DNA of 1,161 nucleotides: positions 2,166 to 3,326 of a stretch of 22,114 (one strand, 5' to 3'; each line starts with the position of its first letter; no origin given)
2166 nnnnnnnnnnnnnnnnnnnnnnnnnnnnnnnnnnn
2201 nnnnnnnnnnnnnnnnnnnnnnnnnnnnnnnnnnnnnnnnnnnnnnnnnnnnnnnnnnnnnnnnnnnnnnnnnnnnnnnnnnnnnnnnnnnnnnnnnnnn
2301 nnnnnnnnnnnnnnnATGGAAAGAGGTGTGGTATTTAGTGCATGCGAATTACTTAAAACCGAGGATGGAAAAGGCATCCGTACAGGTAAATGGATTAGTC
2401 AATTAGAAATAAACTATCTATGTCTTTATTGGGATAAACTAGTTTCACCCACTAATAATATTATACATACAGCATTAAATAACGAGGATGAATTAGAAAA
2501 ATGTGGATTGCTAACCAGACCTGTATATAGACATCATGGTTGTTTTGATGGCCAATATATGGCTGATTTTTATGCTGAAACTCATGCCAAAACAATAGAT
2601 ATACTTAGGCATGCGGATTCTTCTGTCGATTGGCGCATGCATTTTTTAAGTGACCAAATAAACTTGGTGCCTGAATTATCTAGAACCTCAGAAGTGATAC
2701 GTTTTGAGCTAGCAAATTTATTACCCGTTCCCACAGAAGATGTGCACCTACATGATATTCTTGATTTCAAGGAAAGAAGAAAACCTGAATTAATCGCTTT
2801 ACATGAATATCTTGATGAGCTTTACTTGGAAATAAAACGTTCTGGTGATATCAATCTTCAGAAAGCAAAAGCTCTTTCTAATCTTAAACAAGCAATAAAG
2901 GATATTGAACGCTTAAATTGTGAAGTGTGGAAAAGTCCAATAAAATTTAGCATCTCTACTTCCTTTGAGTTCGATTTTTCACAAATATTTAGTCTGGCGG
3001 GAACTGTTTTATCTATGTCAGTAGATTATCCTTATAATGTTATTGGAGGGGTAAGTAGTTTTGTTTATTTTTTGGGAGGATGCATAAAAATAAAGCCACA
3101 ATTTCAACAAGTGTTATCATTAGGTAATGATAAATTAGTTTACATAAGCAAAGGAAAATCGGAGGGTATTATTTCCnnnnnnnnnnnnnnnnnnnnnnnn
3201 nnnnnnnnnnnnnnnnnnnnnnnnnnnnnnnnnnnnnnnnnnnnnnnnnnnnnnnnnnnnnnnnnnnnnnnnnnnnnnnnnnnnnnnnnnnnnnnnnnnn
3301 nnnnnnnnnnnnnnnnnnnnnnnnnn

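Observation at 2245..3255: AT-rich single-gene moron with its own promoter between the spanin genes and the HNH/terminase module: 287-aa protein of unknown family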

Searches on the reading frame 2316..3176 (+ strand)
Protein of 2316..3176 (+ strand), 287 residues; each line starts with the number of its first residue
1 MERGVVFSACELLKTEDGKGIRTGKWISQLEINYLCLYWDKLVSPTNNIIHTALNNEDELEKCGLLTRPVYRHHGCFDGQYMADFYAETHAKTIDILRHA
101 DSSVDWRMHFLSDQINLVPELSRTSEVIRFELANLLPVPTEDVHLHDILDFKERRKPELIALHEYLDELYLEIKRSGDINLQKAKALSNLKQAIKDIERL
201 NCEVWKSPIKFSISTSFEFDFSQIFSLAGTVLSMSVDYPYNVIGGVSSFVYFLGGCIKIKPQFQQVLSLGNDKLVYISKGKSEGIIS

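Call 4: search_protein_families(library=pfam, proteins=[window:2316-3176:+], max_evalue=10)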
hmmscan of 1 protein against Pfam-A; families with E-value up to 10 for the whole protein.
window:2316-3176:+ (287 aa): 1 family
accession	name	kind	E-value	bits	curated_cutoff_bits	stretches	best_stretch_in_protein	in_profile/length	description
PF19749.4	DUF6236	-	2.4e-31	109.6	26.2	1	24-225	74-270/324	Family of unknown function (DUF6236)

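Call 5: search_protein_families(library=padloc, proteins=[window:2316-3176:+], max_evalue=10)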
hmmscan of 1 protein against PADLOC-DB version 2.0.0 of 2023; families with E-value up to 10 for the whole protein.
window:2316-3176:+ (287 aa): 0 families

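Call 6: search_protein_families(library=phrogs, proteins=[window:2316-3176:+], max_evalue=10)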
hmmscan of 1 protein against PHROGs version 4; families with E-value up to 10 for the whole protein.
window:2316-3176:+ (287 aa): 1 family
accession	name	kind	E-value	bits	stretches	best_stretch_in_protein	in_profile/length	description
phrog_23128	-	unknown function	2.8e-143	477.5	1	1-285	1-288/288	-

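Call 7: search_protein_families(library=ncbifam, proteins=[window:2316-3176:+], max_evalue=10)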
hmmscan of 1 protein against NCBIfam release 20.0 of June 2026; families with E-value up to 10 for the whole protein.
window:2316-3176:+ (287 aa): 0 families

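Call 14: find_homologous_proteins(query=window:2316-3176:+)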
Query window:2316-3176:+ (287 aa): 88 proteins with E <= 0.001 among 926 candidates.
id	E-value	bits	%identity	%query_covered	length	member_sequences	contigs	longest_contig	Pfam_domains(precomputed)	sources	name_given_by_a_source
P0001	6.8e-190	648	99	100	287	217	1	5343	PF19749.5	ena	-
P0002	1.1e-137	476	73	100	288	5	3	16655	PF19749.5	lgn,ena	-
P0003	2.9e-135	468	72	100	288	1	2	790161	PF19749.5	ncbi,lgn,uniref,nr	ncbi:DUF6236 family protein [Leclercia adecarboxylata]|uniref:DUF6236 family protein n=1 Tax=Leclerc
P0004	3.7e-135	468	72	99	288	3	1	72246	PF19749.5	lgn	-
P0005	4.3e-134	464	71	99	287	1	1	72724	PF19749.5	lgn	-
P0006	2.9e-132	458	71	99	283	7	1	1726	PF19749.5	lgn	-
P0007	6.1e-131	454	70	100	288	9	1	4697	PF19749.5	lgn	-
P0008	3.2e-129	448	68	100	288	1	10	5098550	PF19749.5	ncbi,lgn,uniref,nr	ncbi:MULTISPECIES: DUF6236 family protein [Citrobacter]|uniref:DUF6236 family protein n=1 Tax=Citrob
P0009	3.5e-129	448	69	99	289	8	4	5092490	PF19749.5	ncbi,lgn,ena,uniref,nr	ncbi:DUF6236 family protein [Citrobacter freundii]|uniref:DUF6236 family protein n=1 Tax=Citrobacter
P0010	5.7e-128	444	68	100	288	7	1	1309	PF19749.5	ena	-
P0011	2.1e-125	436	69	99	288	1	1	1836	PF19749.5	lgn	-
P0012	2.9e-124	432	67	99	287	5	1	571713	PF19749.5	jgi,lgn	jgi:hypothetical protein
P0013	9.0e-120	417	64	99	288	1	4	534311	PF19749.5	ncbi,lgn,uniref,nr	ncbi:DUF6236 family protein [Lelliottia amnigena]|uniref:DUF6236 family protein n=1 Tax=Lelliottia a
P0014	5.5e-117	408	64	99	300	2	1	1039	PF19749.5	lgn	-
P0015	5.4e-103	362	55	100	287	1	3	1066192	PF19749.5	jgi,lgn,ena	-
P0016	3.7e-100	353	58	100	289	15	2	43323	PF19749.5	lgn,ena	-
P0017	7.1e-99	349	56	100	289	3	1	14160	PF19749.5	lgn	-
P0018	3.0e-97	344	55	100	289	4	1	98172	PF19749.5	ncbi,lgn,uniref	ncbi:DUF6236 family protein [Citrobacter sp. U14242]|uniref:DUF6236 family protein n=1 Tax=Citrobact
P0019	4.6e-97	343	55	100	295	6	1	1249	PF19749.5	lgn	-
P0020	7.0e-95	336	52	100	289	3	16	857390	PF19749.5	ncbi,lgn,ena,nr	ncbi:DUF6236 family protein [Cronobacter sakazakii]|nr:hypothetical protein FZI15_10245 [Cronobacter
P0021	8.3e-94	332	52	100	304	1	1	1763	PF19749.5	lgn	-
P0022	1.7e-92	328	51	100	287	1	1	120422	PF19749.5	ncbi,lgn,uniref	ncbi:DUF6236 family protein [Buttiauxella noackiae]|uniref:DUF6236 family protein n=1 Tax=Buttiauxel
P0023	2.4e-92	327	50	100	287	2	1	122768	PF19749.5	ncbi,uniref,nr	ncbi:DUF6236 family protein [Kosakonia radicincitans]|uniref:DUF6236 family protein n=1 Tax=Kosakoni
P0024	1.1e-91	325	52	100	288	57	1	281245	PF19749.5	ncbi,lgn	ncbi:DUF6236 family protein [Enterobacter hormaechei]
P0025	2.3e-91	324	51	100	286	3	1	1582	PF19749.5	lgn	-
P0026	3.8e-91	324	53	100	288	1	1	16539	PF19749.5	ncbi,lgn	-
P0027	6.5e-91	323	51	100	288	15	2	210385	PF19749.5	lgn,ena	-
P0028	1.9e-90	321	52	100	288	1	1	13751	PF19749.5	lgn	-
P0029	2.3e-90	321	54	100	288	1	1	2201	PF19749.5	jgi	-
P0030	2.4e-90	321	51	100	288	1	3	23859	PF19749.5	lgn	-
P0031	2.5e-90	321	51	100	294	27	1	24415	PF19749.5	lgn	-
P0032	2.6e-90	321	52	100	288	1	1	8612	PF19749.5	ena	-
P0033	2.7e-90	321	52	100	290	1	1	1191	PF19749.5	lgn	-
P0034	2.8e-90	321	52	100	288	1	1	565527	PF19749.5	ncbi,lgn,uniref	ncbi:DUF6236 family protein [Enterobacter hormaechei]|uniref:DUF6236 family protein n=1 Tax=Enteroba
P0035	3.6e-90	320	52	100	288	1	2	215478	PF19749.5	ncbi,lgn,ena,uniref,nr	ncbi:hypothetical protein ASV20_03890 [Enterobacter roggenkampii]|uniref:DUF6236 family protein n=1 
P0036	3.7e-90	320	52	100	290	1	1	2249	PF19749.5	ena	-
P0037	3.8e-90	320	52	100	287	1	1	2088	PF19749.5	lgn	-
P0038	5.0e-90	320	52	100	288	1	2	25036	PF19749.5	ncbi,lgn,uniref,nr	ncbi:hypothetical protein ISU93_21865 [Enterobacter hormaechei]|uniref:DUF6236 family protein n=1 Ta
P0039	5.0e-90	320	52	100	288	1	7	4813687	PF19749.5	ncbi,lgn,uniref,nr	ncbi:DUF6236 family protein [Enterobacter hormaechei]|uniref:DUF6236 family protein n=1 Tax=Enteroba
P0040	5.0e-90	320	52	100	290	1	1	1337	PF19749.5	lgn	-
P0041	5.1e-90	320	52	100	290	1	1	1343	PF19749.5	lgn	-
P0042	8.7e-90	319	52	100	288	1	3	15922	PF19749.5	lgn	-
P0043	1.1e-89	319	52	100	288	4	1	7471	PF19749.5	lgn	-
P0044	1.6e-89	318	51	100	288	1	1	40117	PF19749.5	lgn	-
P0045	2.4e-89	318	53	100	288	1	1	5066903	PF19749.5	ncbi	ncbi:DUF6236 family protein [Kosakonia sacchari]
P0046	4.7e-89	317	51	100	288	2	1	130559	PF19749.5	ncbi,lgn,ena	ncbi:TPA: DUF6236 family protein [Enterobacter cloacae]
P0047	5.5e-89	316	51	100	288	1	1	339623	PF19749.5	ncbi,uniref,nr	ncbi:DUF6236 family protein [Enterobacter ludwigii]|uniref:DUF6236 family protein n=1 Tax=Enterobact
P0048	8.0e-89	316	51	100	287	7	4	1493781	PF19749.5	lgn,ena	-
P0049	6.5e-86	306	52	100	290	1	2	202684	PF19749.5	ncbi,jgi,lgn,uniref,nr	ncbi:MAG: hypothetical protein K0S90_563 [Enterobacteriaceae bacterium]|jgi:hypothetical protein|uni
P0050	2.2e-85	305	51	100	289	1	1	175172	PF19749.5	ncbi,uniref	ncbi:DUF6236 family protein [Escherichia coli]|uniref:DUF6236 family protein n=1 Tax=Escherichia col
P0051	4.4e-85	304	49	100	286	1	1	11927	PF19749.5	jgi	-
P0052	3.0e-83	298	50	100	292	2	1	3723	PF19749.5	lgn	-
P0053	3.4e-83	297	49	100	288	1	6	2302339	PF19749.5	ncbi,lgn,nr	ncbi:hypothetical protein AU987_000356 [Salmonella enterica subsp. enterica]|nr:hypothetical protein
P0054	4.1e-82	294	50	100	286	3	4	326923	PF19749.5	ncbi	ncbi:DUF6236 family protein [Serratia fonticola]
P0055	4.9e-82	294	49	100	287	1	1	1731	PF19749.5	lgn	-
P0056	2.7e-81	291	51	100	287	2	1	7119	PF19749.5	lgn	-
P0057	1.9e-80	288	49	100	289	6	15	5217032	PF19749.5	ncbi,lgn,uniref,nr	ncbi:DUF6236 family protein [Citrobacter sp. RHBSTW-00944]|uniref:DUF6236 family protein n=1 Tax=Cit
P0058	4.3e-80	287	48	100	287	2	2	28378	PF19749.5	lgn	-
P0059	2.6e-79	285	52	92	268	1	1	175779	PF19749.5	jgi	-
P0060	4.2e-79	284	49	100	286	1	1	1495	PF19749.5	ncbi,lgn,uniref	ncbi:DUF6236 family protein [Enterobacter sp. LM3]|uniref:DUF6236 family protein n=1 Tax=Enterobacte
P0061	3.3e-78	281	47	100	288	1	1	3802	PF19749.5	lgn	-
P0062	8.0e-78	280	47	100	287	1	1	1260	PF19749.5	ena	-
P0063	1.2e-77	279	48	100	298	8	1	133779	PF19749.5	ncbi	ncbi:DUF6236 family protein [Enterobacter hormaechei]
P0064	1.5e-77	279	48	100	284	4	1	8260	PF19749.5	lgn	-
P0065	6.8e-77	277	47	100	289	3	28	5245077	PF19749.5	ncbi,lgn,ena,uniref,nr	ncbi:DUF6236 family protein [Klebsiella pneumoniae]|uniref:DUF6236 family protein n=1 Tax=Klebsiella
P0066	9.8e-77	276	47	100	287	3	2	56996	PF19749.5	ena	-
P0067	3.1e-76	275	48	100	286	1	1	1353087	PF19749.5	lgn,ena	-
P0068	9.0e-75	270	47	100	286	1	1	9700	PF19749.5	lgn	-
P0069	3.2e-74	268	46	100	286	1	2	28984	PF19749.5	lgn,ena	-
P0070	1.6e-72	262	46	100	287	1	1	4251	PF19749.5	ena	-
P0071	2.5e-72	262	45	100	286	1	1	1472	PF19749.5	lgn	-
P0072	3.2e-72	261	47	100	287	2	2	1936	PF19749.5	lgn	-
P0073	4.8e-72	261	45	100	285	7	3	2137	PF19749.5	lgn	-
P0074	5.6e-72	261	43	100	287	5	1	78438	PF19749.5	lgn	-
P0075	2.5e-68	249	55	72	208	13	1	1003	PF19749.5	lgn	-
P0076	3.1e-58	216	42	100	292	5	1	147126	PF19749.5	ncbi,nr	ncbi:TPA: hypothetical protein MD887_002600 [Klebsiella oxytoca]|nr:hypothetical protein [Klebsiella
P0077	1.8e-56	210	42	100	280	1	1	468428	PF19749.5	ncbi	ncbi:DUF6236 family protein [Providencia rettgeri]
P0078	2.3e-44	170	36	100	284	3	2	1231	PF19749.5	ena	-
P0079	8.4e-35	139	31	89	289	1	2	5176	PF19749.5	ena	-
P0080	1.3e-34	138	33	93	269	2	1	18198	PF19749.5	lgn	-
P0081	1.0e-33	135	33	100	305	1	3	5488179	PF19749.5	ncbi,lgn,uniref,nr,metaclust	ncbi:DUF6236 family protein [Pseudoalteromonas piscicida]|uniref:Uncharacterized protein n=1 Tax=Pse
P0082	1.5e-33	135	32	99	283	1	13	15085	PF19749.5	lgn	-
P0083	3.0e-31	127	33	76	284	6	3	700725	PF19749.5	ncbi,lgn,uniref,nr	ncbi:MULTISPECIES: DUF6236 family protein [Enterobacter]|uniref:DUF6236 family protein n=1 Tax=Enter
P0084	1.2e-30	125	29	99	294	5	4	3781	PF19749.5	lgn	-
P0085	1.2e-29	122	30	99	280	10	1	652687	PF19749.5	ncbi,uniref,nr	ncbi:hypothetical protein IPZ60_04780 [Psychrobacter sp. NG25]|uniref:DUF6236 family protein n=1 Tax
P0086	1.9e-22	98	30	99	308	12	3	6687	PF19749.5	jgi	jgi:hypothetical protein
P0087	4.3e-18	84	29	81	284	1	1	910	PF19749.5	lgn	-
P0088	1.3e-15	76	28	86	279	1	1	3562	PF19749.5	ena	-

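Call 17: search_solved_structures(query=A1, max_evalue=10, show_alignments=2)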
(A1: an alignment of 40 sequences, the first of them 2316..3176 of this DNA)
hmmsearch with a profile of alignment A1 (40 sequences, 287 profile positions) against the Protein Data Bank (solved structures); distinct sequences matched with E-value up to 10: 16.
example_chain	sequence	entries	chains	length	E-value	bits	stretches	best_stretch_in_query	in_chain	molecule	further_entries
1yo7_A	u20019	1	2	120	0.23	14.1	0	160-188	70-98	Regulatory protein rop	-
4zq0_A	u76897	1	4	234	0.3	13.8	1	169-208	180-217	14-3-3 protein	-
4f7r_A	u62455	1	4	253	0.31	13.7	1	169-208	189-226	14-3-3 protein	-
5by9_A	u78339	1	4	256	0.32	13.6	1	169-208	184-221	14-3-3 protein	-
6nyb_C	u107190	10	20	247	0.34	13.6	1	169-208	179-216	14-3-3 protein zeta | 14-3-3 zeta | 14-3-3 protein zeta isoform X1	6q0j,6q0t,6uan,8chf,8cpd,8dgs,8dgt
8qt5_A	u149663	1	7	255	0.4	13.3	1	169-208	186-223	14-3-3-like protein G-BOX factor 14 lambda,Protein BRASSINAZOLE-RESISTANT 1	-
6eih_A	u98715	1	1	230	0.48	13.1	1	169-208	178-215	14-3-3 protein epsilon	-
29ii_A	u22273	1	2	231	0.48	13.1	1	169-208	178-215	14-3-3 protein epsilon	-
3ual_A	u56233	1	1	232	0.48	13.1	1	169-208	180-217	14-3-3 protein epsilon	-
2br9_A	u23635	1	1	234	0.49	13.1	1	169-208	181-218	14-3-3 PROTEIN EPSILON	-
9zdm_A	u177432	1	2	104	0.5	13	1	157-192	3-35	RhsFi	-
8dp5_D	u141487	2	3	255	0.52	12.9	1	169-208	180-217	14-3-3 protein epsilon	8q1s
8dgm_A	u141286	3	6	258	0.53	12.9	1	169-208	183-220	14-3-3 protein epsilon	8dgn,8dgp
7v9b_A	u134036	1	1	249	0.54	12.9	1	169-208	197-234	YWHAE/FAM22B fusion protein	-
3ubw_A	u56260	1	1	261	0.57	12.8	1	169-208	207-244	14-3-3 protein epsilon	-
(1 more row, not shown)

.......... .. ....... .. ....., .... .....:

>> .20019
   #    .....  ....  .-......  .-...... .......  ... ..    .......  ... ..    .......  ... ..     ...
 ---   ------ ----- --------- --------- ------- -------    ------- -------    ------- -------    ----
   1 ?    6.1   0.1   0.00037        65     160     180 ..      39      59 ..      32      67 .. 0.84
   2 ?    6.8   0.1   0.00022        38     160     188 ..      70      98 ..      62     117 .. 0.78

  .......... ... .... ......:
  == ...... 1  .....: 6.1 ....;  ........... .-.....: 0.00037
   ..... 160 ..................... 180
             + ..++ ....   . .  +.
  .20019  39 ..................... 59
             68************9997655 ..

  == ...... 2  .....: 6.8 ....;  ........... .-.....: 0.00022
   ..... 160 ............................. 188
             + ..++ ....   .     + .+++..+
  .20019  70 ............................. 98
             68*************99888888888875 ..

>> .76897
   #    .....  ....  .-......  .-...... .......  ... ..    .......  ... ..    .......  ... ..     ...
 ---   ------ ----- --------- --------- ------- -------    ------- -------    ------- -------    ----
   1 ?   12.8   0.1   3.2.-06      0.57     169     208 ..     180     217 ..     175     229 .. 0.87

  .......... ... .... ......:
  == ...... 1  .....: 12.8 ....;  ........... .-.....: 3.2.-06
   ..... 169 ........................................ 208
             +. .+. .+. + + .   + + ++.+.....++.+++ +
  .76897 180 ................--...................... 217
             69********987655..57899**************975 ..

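Call 20: find_related_loci(query=A1, collection=genome_contigs, flank=8000)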
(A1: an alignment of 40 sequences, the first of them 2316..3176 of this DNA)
Query A1 (287 aa) in genome_contigs; peptide patterns used: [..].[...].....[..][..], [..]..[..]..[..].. (x = any residue, [..] = any of these).
55 stretches matched a pattern; 35 encode a relative of the query (tblastn E <= 1e-3); 35 distinct loci.
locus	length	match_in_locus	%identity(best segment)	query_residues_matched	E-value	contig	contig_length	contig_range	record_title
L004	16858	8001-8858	55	1-286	9e-104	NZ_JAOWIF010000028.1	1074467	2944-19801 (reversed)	Citrobacter sp. Cu233 218, whole genome shotgun sequence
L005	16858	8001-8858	33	1-287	4e-48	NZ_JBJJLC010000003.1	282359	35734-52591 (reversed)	Marinobacter sp. GN3S48 151, whole genome shotgun sequence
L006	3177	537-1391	32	1-286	2e-45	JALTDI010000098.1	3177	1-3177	MAG: Desulfurellales bacterium isolate S014_maxbin2_scaf2bin.002 S014_NODE_19931_length_3177_cov_88.478033, whole genome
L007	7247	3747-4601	33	1-286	2e-44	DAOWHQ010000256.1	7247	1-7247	MAG TPA_asm: Alphaproteobacteria bacterium isolate CSMAG_2021 CSMAG_2021_k141_3525260_length_7247_cov_7.0000, whole geno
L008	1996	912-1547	37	1-214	2e-44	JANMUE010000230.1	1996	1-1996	MAG: Lysobacterales bacterium isolate SOY_29_concoct_220_sub SOY_29_k141_2275559, whole genome shotgun sequence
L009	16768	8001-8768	34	31-286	7e-44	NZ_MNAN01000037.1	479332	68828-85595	Pseudoalteromonas byunsanensis strain JCM 12483 1068, whole genome shotgun sequence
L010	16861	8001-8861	33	1-286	1e-43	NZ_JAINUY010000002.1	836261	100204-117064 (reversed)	Flavobacterium potami strain 17A NODE_2_length_836261_cov_28.403750, whole genome shotgun sequence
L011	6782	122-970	31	1-284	3e-43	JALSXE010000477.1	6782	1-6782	MAG: Campylobacterales bacterium isolate S012_maxbin2_scaf2bin.103 S012_NODE_8769_length_6782_cov_2.304433, whole genome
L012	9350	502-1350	31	1-284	4e-43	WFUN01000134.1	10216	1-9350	MAG: Hydrogenimonas sp. isolate S139_75_esom k151_59021, whole genome shotgun sequence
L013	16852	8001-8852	31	1-286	2e-42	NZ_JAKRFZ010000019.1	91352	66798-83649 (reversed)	Pseudoalteromonas sp. OOF1S-7 NODE_19_length_91352_cov_23.192699, whole genome shotgun sequence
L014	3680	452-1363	31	1-287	3e-40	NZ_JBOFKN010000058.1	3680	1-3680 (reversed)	MAG: Paraclostridium sp. isolate WFFMC_MAG_365 k139_43682_flag=0_multi=13.0178_len=3680, whole genome shotgun sequence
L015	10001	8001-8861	30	1-286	3e-37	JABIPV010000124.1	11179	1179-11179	MAG: Kordiimonadaceae bacterium isolate SI072_bin126 k141_719231, whole genome shotgun sequence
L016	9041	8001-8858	32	1-287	1e-36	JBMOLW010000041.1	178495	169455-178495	MAG: Nitrospirota bacterium isolate Betzabe_MAG034 MAG034_41, whole genome shotgun sequence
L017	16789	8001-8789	31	19-285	2e-36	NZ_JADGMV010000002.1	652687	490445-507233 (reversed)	Psychrobacter sp. NG25 G-2-5_scaffold2, whole genome shotgun sequence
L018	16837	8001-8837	29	1-285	5e-36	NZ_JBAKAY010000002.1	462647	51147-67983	Psychrobacter proteolyticus strain TI.7.08 c_000000000002, whole genome shotgun sequence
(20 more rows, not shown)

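Call 24: predict_structure(alignment_id=A1)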
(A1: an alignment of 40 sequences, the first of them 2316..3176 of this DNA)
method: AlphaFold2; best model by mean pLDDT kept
length: 287 residues; sequences in the alignment: 40
mean_pLDDT: 74.4   pTM: 0.75
mean pLDDT of the five models: 74.4, 69.7, 68.3, 64.2, 56.7
residues with pLDDT >= 90: 50; 70-90: 151; 50-70: 48; < 50: 38
segments of 3 or more residues with pLDDT < 50: 223-251, 283-287
pLDDT, mean of each block of 10 residues (from residue 1): 88 84 89 91 88 87 94 76 87 90 87 80 78 77 91 87 78 62 63 80 72 65 43 37 40 60 74 53 49
secondary structure, 60 per line:
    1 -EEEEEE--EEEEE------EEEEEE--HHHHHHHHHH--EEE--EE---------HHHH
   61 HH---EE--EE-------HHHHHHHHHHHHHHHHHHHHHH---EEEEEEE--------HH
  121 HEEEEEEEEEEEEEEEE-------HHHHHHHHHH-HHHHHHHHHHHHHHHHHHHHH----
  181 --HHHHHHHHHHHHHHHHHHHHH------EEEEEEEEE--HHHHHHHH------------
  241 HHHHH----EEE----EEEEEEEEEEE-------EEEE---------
elements in order: E2-7 E10-14 E21-26 H29-38 E41-43 H57-62 H79-100 E104-110 E122-137 H145-154 H156-176 H183-203 E210-218 H221-228 H241-245 E250-252 E257-267 E275-278
